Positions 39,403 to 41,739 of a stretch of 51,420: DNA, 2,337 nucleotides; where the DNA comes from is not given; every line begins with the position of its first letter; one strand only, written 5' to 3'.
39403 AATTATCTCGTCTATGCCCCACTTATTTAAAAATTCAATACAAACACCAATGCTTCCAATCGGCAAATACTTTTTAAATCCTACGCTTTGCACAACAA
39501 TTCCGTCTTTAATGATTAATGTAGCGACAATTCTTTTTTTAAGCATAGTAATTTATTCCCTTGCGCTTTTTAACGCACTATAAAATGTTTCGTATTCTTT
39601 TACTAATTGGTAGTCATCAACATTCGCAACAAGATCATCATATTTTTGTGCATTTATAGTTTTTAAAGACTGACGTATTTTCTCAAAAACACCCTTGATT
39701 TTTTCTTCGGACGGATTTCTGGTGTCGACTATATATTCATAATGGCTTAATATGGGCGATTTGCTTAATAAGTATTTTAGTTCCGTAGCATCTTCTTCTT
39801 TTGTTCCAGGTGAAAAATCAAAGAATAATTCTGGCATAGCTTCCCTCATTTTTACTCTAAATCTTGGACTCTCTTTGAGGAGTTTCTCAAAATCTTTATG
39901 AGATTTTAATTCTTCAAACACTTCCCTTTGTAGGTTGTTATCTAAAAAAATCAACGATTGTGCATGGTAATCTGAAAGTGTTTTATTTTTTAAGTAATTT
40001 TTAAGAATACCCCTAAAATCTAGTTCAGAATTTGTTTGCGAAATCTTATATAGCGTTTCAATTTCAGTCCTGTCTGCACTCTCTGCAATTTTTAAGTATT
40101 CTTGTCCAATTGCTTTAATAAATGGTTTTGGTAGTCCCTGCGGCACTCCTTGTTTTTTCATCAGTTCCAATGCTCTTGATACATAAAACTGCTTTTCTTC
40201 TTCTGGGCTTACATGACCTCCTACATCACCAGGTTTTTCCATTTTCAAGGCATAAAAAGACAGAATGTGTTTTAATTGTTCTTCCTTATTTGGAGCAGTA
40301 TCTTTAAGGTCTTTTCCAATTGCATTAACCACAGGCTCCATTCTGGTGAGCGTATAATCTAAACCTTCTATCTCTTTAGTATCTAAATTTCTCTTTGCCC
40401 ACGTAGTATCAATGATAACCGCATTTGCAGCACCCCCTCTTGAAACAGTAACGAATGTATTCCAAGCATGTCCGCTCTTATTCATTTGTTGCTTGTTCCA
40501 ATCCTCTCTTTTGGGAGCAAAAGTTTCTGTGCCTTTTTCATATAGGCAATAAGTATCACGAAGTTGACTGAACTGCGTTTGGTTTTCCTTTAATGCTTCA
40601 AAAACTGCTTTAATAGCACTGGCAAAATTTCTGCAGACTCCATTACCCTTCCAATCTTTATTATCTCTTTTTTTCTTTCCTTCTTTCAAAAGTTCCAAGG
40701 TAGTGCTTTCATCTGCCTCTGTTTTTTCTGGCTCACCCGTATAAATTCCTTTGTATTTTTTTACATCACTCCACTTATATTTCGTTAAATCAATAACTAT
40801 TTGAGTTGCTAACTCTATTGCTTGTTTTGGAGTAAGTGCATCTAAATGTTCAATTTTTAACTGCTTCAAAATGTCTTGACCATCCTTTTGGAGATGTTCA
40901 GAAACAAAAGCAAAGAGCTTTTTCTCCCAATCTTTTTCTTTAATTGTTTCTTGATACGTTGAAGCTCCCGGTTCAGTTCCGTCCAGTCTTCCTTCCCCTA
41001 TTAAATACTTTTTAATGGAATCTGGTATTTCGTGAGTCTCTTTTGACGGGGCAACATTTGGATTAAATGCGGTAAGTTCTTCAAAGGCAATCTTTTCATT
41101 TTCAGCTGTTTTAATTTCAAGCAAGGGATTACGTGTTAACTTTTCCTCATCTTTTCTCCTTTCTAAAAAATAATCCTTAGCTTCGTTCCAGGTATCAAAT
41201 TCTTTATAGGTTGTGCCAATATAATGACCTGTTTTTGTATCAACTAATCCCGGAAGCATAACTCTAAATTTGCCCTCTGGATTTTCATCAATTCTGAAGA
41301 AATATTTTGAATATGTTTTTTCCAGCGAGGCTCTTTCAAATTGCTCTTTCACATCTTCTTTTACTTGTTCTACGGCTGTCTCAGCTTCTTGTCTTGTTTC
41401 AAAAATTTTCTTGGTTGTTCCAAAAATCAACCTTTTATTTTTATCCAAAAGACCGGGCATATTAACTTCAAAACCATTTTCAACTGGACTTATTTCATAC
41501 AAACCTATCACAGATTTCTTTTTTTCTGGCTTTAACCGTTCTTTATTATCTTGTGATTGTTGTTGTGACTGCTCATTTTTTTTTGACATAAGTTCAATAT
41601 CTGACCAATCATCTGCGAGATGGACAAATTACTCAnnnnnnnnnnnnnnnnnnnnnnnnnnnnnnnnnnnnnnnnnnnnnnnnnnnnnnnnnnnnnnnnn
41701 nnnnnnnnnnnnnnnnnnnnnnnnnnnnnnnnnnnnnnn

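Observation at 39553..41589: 678-aa transglutaminase/papain-like protein splitting the HisH/HisF amidotransferase module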

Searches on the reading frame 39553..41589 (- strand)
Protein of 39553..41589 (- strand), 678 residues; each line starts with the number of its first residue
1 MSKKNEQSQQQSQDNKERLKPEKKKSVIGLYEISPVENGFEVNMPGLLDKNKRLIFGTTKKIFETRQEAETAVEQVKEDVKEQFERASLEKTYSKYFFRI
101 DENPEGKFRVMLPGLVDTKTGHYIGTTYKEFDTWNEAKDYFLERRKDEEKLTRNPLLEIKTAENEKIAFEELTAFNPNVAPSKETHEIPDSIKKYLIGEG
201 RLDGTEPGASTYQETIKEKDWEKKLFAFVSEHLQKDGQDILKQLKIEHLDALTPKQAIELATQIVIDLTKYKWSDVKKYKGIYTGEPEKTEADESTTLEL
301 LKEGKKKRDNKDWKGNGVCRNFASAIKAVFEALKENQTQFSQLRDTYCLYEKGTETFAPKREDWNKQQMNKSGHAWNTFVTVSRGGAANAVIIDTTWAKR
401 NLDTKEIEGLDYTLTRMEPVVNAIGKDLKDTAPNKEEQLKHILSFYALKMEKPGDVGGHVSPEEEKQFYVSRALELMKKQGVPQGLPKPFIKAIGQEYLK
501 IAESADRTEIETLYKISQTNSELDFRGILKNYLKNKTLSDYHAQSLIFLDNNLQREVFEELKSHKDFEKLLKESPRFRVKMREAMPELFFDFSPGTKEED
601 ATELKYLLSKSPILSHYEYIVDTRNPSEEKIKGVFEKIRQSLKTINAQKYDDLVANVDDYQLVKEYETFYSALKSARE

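Call 3: search_protein_families(library=pfam, proteins=[window:39553-41589:-], max_evalue=0.01)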
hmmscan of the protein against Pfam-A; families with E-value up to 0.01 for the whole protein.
window:39553-41589:- (678 aa): 0 families

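Call 4: search_protein_families(library=ncbifam, proteins=[window:39553-41589:-], max_evalue=0.01)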
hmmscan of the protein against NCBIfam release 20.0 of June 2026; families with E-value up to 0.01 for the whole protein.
window:39553-41589:- (678 aa): 0 families

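Call 5: find_homologous_proteins(query=window:39553-41589:-, max_evalue=0.001)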
Query window:39553-41589:- (678 aa): 130 proteins with E <= 0.001 among 8000 candidates; the best 120 are listed.
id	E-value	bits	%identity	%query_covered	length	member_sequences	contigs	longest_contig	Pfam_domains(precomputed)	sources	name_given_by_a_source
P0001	0.0e+0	1298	100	86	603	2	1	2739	-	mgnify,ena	mgnify:FL=1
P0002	0.0e+0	1186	78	99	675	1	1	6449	-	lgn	-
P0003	0.0e+0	1071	71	99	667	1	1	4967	-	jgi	jgi:hypothetical protein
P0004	0.0e+0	1050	69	98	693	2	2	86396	-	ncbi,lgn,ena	-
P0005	0.0e+0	1034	68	98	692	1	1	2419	-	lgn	-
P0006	0.0e+0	1033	68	98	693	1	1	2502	-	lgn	-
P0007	0.0e+0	1032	68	97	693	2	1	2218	-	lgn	-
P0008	0.0e+0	1030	68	97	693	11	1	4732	-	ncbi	-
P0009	0.0e+0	1029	68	97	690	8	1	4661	-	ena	-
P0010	0.0e+0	1027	67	97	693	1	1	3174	-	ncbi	-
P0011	0.0e+0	1015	66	100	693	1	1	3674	-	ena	-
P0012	2.2e-298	1009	67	97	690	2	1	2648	-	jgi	-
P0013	1.6e-296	1003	67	97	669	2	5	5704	-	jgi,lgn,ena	-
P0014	3.3e-294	995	67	97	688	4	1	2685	-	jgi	jgi:hypothetical protein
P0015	1.2e-291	987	62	99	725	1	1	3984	-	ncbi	-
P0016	1.5e-290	983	65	98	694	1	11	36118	-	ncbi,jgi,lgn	jgi:hypothetical protein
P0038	1.8e-247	841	57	97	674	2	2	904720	-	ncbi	ncbi:MAG: hypothetical protein WCV50_03960 [Patescibacteria group bacterium]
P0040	3.1e-233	794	52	97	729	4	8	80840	-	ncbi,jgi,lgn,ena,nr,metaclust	ncbi:MAG: hypothetical protein A2687_05065 [Candidatus Levybacteria bacterium RIFCSPHIGHO2_01_FULL_3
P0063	1.2e-210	719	51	98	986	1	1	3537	-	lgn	-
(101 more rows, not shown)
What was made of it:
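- The first search gave 130 hits; every hit that carries a taxon name is CPR, and where a product name is given it is 'hypothetical protein' (call 5).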

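Call 6: search_solved_structures(query=window:39553-41589:-, max_evalue=10, show_alignments=2)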
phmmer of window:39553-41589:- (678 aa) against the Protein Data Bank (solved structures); distinct sequences matched with E-value up to 10: 0.

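Call 7: find_encoding_contigs(protein=P0004, flank=8000, max_places=3)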
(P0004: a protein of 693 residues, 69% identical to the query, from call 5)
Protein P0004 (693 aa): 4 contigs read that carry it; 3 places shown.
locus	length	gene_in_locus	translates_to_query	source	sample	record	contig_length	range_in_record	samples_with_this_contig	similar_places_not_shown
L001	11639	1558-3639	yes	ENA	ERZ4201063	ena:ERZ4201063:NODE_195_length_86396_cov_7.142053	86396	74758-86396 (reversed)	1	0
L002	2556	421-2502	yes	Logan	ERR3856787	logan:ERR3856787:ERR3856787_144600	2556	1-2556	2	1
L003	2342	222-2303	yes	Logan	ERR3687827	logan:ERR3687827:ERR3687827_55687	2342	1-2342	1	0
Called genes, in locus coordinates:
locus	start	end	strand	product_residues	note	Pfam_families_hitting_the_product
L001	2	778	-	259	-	?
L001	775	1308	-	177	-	-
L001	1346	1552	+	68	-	PF12844:HTH_19, PF13560:HTH_31, PF01381:HTH_3, PF13443:HTH_26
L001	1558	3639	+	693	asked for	-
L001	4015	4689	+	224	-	-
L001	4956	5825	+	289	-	PF00156:Pribosyltran (faint)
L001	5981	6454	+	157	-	-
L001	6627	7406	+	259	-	PF03848:TehB (faint)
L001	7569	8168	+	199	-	PF18760:ART-PolyVal (weak)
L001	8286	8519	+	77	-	-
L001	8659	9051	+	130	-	PF00293:NUDIX, PF14815:NUDIX_4 (weak)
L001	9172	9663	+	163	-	-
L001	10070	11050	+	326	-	-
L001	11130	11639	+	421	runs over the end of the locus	PF04055:Radical_SAM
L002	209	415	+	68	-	PF12844:HTH_19, PF13560:HTH_31, PF01381:HTH_3, PF13443:HTH_26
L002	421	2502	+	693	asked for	-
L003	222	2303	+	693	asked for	-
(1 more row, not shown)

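Call 8: find_encoding_contigs(protein=P0038, flank=8000, max_places=2)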
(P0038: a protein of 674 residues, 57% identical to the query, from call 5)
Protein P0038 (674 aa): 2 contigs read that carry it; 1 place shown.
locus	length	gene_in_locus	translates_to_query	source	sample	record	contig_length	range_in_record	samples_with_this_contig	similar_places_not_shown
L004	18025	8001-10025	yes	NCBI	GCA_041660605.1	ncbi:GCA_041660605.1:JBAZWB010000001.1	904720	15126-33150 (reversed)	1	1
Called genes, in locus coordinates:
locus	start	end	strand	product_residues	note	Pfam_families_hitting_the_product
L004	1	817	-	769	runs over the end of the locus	PF00932:LTD, PF00801:PKD, PF18911:PKD_4, PF00932:LTD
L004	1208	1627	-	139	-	PF00436:SSB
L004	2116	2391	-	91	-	-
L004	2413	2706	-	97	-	-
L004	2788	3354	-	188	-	-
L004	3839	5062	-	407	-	PF01053:Cys_Met_Meta_PP, PF00155:Aminotran_1_2, PF06838:Met_gamma_lyase (weak)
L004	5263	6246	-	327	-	-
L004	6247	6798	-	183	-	-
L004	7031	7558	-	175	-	-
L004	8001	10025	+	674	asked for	-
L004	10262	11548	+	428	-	PF02844:GARS_N, PF01071:GARS_A, PF02222:ATP-grasp, PF02655:ATP-grasp_3 (weak), PF02786:CPSase_L_D2, PF02843:GARS_C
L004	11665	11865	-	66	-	-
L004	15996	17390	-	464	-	-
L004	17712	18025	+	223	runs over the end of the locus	-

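Call 9: find_encoding_contigs(protein=P0040, flank=8000, max_places=3)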
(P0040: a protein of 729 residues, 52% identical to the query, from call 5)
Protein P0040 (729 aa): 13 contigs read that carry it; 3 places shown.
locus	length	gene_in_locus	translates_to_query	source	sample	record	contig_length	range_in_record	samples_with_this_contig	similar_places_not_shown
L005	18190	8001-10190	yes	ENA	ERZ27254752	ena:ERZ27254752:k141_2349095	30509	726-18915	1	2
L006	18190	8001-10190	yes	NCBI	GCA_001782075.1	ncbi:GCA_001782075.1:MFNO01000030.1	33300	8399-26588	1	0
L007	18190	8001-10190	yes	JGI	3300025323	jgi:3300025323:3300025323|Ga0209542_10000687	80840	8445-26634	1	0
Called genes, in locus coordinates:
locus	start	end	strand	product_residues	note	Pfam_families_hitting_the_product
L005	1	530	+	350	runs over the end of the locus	-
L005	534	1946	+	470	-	PF13473:Cupredoxin_1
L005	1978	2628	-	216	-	PF01694:Rhomboid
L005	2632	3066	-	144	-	PF03479:PCC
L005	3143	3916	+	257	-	PF02811:PHP (faint)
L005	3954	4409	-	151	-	-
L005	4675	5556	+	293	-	PF00923:TAL_FSA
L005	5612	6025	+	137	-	PF00072:Response_reg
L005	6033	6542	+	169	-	PF03703:bPH_2 (faint)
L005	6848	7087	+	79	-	-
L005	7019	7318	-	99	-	-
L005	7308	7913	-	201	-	-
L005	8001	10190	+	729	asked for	-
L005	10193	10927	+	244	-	PF03009:GDPD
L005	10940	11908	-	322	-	PF00768:Peptidase_S11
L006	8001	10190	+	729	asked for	-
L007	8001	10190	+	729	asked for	-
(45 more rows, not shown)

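Call 10: find_encoding_contigs(protein=P0002, flank=8000, max_places=2)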
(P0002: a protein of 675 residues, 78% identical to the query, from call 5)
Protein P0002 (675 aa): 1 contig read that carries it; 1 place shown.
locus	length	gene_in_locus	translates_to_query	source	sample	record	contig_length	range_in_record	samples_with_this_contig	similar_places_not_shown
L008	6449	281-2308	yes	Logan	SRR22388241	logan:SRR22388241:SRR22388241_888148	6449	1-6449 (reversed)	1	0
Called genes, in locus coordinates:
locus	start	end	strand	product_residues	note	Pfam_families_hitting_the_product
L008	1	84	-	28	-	?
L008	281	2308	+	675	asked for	-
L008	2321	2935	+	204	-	-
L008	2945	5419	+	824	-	PF13847:Methyltransf_31 (weak)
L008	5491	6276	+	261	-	-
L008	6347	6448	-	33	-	?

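Call 11: find_encoding_contigs(protein=P0003, flank=8000, max_places=2)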
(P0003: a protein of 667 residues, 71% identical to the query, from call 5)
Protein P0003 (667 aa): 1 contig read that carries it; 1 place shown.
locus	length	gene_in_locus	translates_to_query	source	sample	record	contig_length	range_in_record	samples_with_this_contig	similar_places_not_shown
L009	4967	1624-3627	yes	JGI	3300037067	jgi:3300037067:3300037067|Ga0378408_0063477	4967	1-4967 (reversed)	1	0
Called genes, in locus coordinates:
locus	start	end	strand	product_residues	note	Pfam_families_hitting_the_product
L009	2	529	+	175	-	?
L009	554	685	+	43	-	-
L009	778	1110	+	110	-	PF18810:PBECR2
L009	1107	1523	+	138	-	-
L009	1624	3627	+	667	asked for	-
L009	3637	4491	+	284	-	-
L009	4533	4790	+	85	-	-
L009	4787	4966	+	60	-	?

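Call 12: find_encoding_contigs(protein=P0016, flank=8000, max_places=2)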
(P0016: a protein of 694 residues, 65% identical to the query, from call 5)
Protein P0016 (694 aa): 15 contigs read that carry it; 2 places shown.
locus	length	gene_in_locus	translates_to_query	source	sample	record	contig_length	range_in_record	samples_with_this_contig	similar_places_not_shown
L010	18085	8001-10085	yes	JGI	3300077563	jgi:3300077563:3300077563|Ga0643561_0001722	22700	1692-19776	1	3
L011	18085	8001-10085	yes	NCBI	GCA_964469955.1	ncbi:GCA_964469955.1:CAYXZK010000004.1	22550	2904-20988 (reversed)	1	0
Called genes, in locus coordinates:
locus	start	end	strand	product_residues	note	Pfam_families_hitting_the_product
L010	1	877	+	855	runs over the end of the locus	?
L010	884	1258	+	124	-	PF01258:zf-dskA_traR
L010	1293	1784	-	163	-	PF12647:RNHCP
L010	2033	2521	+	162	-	PF01272:GreA_GreB (weak)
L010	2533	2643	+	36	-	-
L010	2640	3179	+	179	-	-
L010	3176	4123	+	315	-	PF04055:Radical_SAM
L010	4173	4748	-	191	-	-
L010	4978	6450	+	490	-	PF01743:PolyA_pol, PF12627:PolyA_pol_RNAbd, PF01966:HD, PF13735:tRNA_NucTran2_2 (weak)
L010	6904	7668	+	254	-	-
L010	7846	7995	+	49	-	PF01381:HTH_3 (weak), PF13443:HTH_26 (weak)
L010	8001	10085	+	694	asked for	-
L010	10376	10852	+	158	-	-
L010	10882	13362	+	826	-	PF26449:DUF8128, PF02534:T4SS-DNA_transf (weak), PF01935:DUF87, PF10412:TrwB_AAD_bind (weak)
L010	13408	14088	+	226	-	-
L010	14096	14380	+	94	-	-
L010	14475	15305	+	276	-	PF02535:Zip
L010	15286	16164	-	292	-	PF01149:Fapy_DNA_glyco, PF05833:NFACT_N (faint), PF06831:H2TH, PF06827:zf-FPG_IleRS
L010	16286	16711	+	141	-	PF02021:UPF0102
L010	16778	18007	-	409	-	PF00587:tRNA-synt_2b, PF03129:HGTP_anticodon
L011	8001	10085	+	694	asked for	-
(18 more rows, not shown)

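Call 17: search_protein_families(library=pfam, alignment_id=A1, max_evalue=1)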
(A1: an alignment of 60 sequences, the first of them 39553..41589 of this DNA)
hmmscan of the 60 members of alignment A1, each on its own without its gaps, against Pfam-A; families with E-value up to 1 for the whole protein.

A. member 1, window:39553-41589:- (678 aa): 5 families
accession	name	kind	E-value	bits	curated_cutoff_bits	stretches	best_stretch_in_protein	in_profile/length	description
PF05524.18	PEP-utilisers_N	-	0.015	15.9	24.4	1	54-87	80-113/121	PEP-utilising enzyme, N-terminal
PF02212.23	GED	-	0.032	14.8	21.4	1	550-580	41-71/92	Dynamin GTPase effector domain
PF25693.1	Phage_Y01A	-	0.065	14.2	27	1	59-102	21-64/92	Bacteriophage T4-like Y01A protein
PF01693.22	Cauli_VI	-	0.073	13.8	21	0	122-140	26-44/44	Ribonuclease H1 N-terminal domain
PF06265.16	YutD-like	-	0.18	12.3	25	0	611-651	27-68/85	Putative antitoxin YutD-like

B. families by the number of members that match (of 60 scanned): 50 families (the first 25 are shown)
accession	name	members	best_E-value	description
PF22170.1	AnkX_ins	5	0.054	Phosphocholine transferase AnkX insertion domain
PF15005.11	IZUMO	4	0.041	Izumo sperm-egg fusion, Ig domain-associated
PF18656.6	DUF5633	4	0.086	Family of unknown function (DUF5633)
PF24024.1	DUF7336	3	0.00095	Domain of unknown function (DUF7336)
PF18780.6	HNH_repeat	3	0.0035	Homing endonuclease associated repeat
PF02212.23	GED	3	0.032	Dynamin GTPase effector domain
PF01693.22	Cauli_VI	3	0.073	Ribonuclease H1 N-terminal domain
PF11997.14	DUF3492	3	0.14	Domain of unknown function (DUF3492)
PF16731.10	GARP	2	0.014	Glutamic acid/alanine-rich protein of Trypanosoma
PF19955.5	EAD1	2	0.026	Effector-associated domain 1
PF25693.1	Phage_Y01A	2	0.065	Bacteriophage T4-like Y01A protein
PF25802.1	WWC1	1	0.0021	WWC1-like, helical hairpin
PF01934.22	HepT-like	1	0.0079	Ribonuclease HepT-like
PF17470.7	Gp45_2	1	0.011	Phage gene product 45.2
PF05524.18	PEP-utilisers_N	1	0.015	PEP-utilising enzyme, N-terminal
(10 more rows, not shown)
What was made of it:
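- On Transglutaminase-like / papain-like cysteine enzyme superfamily (PF01841 clan): HMMER against Pfam itself finds nothing (calls 3, 17).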

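Call 18: search_solved_structures(query=A1, max_evalue=10, show_alignments=3)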
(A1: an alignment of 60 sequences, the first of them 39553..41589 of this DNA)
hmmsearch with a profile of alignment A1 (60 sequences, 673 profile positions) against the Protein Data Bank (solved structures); distinct sequences matched with E-value up to 10: 11.
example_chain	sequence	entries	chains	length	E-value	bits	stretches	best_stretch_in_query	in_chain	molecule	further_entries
3tiq_A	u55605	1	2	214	0.008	17.7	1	142-187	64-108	Surface protein G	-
4wve_A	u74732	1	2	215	0.0083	17.7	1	142-187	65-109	Surface protein G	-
5ohm_D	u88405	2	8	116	0.17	13.3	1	57-142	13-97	K33-specific affimer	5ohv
4fum_A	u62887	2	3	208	0.19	13.2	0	144-187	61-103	Accumulation associated protein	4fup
4fun_A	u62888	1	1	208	0.21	13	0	144-187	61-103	Accumulation associated protein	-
4fuo_A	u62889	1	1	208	0.25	12.8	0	144-187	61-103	Accumulation associated protein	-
7ta2_A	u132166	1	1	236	0.84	11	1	52-122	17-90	Sperm acrosome membrane-associated protein 6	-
5tu7_A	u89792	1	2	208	1.3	10.5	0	144-187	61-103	Accumulation-associated protein Aap G511-spacer-G513 (consensus G5-spacer-consensus G5)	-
5tu9_A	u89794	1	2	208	1.3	10.5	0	144-187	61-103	Accumulation associated protein Aap G58-spacer-G513 (variant G5-spacer-consensus G5)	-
5tu8_A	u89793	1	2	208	1.7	10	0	144-187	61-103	Aap G58-spacer-G513* (variant G5-spacer-variant G5)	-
6zmm_A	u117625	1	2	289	2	9.8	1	183-238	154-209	Protein NDRG1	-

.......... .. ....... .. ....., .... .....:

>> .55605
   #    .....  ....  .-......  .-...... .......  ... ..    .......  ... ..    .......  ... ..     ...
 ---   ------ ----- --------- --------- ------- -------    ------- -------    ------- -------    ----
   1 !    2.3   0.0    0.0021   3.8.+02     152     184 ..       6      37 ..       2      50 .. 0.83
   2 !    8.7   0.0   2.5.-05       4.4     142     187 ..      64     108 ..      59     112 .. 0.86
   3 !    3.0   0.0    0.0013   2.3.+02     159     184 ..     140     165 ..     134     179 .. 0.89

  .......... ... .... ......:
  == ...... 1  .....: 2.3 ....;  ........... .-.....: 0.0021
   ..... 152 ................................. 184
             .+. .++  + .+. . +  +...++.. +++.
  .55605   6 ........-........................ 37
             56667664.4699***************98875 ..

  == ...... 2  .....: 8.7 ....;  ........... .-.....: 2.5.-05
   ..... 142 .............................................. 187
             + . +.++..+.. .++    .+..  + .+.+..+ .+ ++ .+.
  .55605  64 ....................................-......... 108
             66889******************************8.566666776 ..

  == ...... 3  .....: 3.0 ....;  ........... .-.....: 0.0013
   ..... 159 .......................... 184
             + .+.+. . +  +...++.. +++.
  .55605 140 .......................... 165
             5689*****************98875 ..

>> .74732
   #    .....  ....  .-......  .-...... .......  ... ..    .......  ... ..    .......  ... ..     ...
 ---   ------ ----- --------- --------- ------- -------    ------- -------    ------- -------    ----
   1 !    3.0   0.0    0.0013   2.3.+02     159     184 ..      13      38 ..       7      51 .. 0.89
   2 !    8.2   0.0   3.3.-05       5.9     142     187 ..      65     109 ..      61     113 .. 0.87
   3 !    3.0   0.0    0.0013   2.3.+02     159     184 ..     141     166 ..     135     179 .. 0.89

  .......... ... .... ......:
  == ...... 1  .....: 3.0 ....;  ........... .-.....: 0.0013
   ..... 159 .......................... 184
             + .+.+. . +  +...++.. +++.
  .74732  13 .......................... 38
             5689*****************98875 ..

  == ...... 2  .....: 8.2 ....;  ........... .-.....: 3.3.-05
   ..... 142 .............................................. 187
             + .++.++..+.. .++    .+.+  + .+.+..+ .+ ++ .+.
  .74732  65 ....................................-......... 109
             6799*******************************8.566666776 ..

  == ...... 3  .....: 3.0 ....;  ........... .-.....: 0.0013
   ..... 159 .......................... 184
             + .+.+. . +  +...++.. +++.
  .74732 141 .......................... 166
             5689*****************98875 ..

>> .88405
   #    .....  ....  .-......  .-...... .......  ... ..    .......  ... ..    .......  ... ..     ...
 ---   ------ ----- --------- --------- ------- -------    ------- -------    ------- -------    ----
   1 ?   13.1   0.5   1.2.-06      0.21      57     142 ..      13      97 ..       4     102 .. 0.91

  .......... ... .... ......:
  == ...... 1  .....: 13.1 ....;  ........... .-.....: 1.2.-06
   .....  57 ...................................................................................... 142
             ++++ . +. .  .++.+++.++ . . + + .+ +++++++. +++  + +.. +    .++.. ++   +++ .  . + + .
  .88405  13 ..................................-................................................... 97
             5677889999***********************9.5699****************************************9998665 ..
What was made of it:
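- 41029..41142 (-): Residues 150-187: short beta linker with conserved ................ (invariant P177). Weakly resembles a G5-domain repeat. Profile against PDB: SasG/Aap G5, whole-sequence E 0.008, individual stretches not significant (call 18).
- On CPR-C4 / vasohibin-like family: No PDB chain matched at E <= 10 in the core region (calls 6, 18).
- Closest known: CPR-C4 / vasohibin-like cysteine proteases of the Candidate Phyla Radiation. Different: It shows no sequence match to any PDB chain (calls 6, 18).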
